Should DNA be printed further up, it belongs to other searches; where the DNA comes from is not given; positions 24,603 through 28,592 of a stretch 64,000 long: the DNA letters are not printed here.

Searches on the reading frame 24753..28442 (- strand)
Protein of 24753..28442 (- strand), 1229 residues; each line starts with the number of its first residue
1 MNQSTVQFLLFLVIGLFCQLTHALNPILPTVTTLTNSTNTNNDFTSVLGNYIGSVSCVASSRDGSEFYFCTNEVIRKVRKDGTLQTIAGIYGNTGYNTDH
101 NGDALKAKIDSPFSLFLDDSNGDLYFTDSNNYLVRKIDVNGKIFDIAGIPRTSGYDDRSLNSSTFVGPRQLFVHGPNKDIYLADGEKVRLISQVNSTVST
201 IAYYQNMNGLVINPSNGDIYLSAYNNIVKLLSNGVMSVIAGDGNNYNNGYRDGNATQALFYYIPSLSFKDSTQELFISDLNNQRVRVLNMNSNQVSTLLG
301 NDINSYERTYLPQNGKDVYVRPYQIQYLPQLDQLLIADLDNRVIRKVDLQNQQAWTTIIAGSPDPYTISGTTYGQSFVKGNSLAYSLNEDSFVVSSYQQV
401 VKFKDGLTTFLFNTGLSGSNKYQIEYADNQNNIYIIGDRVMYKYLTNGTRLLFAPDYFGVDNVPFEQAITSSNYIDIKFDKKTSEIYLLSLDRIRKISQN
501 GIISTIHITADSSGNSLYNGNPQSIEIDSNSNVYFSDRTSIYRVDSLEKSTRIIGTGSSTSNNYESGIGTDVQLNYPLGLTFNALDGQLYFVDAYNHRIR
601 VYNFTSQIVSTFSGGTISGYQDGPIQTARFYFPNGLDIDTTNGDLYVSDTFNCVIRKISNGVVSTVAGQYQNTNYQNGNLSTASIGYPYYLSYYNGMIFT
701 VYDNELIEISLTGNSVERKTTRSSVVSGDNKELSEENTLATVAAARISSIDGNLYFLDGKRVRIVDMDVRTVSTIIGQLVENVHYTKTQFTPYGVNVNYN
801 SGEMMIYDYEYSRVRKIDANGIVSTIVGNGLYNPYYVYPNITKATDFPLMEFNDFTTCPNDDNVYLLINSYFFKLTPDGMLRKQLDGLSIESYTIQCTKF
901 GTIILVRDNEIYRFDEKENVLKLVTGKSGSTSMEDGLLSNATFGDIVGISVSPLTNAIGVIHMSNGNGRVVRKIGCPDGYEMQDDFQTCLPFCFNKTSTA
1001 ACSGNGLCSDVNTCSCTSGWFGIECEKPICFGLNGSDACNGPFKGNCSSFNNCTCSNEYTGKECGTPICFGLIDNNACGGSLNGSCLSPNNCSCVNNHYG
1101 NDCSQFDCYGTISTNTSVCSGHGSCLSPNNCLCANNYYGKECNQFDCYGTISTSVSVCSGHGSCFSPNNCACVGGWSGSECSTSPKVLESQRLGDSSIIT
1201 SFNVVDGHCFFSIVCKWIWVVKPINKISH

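Call 68: search_protein_families(library=pfam, proteins=[window:24753-28442:-], max_evalue=0.00001)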
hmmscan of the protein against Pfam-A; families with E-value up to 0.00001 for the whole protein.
window:24753-28442:- (1229 aa): 7 families
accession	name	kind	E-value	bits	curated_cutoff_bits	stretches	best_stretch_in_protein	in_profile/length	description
PF25021.1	TEN_NHL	-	2.2e-18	66.8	27.1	0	521-594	143-220/357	Teneurin NHL domain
PF25024.1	EGF_TEN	-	2.3e-13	50.7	65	1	976-1184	16-191/234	Teneurin EGF domain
PF07974.19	EGF_2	-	6.8e-13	49.2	22.1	0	1116-1142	5-32/32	EGF-like domain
PF01436.27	NHL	-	1.3e-11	44.3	20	0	574-602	1-28/28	NHL repeat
PF25820.1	DUF7949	-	5e-10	39.9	27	0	1075-1104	4-32/35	Domain of unknown function (DUF7949)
PF23106.1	EGF_Teneurin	-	1.4e-08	35.1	24.3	0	1001-1027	4-29/30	Teneurin-like EGF domain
PF23301.1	EGF_PEAR1L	-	1.4e-08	35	37.5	0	1160-1183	14-37/49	Platelet endothelial aggregation receptor 1-like, EGF domain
